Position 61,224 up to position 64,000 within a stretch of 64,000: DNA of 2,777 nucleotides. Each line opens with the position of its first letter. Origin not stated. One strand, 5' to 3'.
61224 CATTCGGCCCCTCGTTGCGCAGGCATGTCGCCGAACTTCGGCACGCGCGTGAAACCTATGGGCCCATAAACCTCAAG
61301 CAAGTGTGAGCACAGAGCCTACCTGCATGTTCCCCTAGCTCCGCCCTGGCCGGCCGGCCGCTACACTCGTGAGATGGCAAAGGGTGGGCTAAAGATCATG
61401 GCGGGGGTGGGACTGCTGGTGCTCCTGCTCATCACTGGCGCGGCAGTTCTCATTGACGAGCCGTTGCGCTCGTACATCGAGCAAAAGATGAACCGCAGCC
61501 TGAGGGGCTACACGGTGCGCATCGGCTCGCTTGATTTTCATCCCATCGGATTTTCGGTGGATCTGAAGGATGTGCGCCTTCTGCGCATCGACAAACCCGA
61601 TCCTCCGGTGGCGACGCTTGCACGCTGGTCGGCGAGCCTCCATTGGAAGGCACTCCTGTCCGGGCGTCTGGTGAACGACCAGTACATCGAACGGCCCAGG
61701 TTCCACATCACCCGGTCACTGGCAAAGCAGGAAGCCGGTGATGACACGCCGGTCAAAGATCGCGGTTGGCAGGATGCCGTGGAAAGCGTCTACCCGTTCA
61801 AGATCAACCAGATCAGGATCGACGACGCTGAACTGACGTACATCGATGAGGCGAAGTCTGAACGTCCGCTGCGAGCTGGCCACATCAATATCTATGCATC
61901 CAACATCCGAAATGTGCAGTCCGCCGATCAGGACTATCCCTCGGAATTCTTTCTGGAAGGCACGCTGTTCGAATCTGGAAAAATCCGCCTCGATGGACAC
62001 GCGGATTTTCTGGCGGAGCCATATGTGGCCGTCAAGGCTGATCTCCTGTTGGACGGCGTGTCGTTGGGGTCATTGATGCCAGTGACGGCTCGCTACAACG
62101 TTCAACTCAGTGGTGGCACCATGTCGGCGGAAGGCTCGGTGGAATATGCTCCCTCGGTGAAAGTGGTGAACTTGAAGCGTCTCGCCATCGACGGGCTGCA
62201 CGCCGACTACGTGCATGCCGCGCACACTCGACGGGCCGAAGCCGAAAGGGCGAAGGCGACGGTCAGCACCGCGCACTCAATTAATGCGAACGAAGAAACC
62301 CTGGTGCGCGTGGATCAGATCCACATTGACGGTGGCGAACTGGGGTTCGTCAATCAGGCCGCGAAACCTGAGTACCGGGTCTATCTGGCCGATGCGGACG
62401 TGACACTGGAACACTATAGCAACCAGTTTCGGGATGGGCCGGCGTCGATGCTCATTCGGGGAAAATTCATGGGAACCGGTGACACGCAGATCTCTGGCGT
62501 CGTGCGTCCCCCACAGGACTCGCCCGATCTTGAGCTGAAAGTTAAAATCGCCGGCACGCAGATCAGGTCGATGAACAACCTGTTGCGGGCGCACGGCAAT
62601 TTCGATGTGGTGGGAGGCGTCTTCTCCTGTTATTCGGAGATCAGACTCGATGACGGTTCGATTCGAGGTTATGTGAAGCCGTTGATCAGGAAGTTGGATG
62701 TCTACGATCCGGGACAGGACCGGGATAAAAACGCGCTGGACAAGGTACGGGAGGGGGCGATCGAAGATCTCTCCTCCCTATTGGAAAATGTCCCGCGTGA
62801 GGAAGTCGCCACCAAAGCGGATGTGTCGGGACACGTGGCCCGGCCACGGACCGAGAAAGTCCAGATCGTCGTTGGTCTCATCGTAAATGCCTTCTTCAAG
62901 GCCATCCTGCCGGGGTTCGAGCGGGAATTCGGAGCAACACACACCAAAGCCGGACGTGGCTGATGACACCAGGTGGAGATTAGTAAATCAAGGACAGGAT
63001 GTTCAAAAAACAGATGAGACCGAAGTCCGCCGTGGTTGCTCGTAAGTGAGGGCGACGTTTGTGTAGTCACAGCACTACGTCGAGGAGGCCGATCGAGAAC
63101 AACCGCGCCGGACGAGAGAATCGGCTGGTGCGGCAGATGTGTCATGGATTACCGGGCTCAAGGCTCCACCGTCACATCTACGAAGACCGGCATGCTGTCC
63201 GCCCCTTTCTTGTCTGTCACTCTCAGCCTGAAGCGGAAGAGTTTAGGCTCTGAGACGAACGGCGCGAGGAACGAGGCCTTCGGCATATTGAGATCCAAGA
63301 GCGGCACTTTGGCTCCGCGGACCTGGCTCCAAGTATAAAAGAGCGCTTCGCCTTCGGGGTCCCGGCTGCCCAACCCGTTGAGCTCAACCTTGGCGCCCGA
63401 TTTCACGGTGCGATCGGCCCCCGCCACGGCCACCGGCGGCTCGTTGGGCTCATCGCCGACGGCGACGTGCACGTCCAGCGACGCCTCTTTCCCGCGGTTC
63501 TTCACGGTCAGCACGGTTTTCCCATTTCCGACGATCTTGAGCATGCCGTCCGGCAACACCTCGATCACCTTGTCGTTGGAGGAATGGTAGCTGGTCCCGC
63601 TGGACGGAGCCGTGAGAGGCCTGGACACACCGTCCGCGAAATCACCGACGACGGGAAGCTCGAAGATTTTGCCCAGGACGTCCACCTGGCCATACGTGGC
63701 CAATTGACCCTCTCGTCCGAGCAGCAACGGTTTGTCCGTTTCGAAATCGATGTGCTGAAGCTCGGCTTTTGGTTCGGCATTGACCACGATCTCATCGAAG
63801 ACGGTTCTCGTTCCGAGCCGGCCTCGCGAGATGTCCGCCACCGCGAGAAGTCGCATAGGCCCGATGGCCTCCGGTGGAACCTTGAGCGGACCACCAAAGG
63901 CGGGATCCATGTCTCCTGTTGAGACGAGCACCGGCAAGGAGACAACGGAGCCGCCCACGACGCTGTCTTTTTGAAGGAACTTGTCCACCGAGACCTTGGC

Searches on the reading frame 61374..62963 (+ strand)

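Call 6: search_protein_families(library=pfam, proteins=[window:61374-62963:+], max_evalue=0.01)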
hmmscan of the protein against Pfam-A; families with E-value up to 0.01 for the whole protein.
window:61374-62963:+ (529 aa): 3 families
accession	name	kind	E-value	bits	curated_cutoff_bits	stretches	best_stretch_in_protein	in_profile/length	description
PF05359.17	DUF748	-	1.2e-31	110.1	50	2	7-263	16-265/1037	Domain of Unknown Function (DUF748)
PF13116.12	YhdP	-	2.8e-06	26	46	1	27-175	36-173/1224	YhdP protein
PF05170.20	AsmA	-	0.005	16.2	29.8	1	9-212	9-210/607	AsmA family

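Call 35: search_protein_families(library=ncbifam, proteins=[window:61374-62963:+], max_evalue=0.001)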
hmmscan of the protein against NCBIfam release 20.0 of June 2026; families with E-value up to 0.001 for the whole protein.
window:61374-62963:+ (529 aa): 1 family
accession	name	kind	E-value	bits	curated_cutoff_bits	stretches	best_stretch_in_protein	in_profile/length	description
TIGR04411.1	T2SS_GspN_Lepto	equivalog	3.3e-06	26.8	50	0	14-99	11-91/280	type II secretion system protein GspN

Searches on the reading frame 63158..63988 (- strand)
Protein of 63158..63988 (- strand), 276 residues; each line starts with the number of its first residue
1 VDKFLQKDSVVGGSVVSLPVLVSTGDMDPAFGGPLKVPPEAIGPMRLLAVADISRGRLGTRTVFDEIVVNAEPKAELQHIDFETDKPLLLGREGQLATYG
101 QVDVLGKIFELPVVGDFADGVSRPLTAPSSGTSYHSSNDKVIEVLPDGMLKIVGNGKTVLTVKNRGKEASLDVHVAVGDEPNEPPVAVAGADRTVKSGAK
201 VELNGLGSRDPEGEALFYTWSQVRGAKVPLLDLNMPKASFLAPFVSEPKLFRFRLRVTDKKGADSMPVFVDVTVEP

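Call 6: search_protein_families(library=pfam, proteins=[window:63158-63988:-], max_evalue=0.01)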
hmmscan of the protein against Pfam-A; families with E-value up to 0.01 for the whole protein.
window:63158-63988:- (276 aa): 2 families
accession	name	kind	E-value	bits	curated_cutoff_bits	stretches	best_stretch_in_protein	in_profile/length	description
PF22352.2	K319L-like_PKD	-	4.3e-12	46.3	27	1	189-266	1-77/84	K319L-like, PKD domain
PF18911.6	PKD_4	-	6e-07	29.9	27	1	182-221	1-40/85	PKD domain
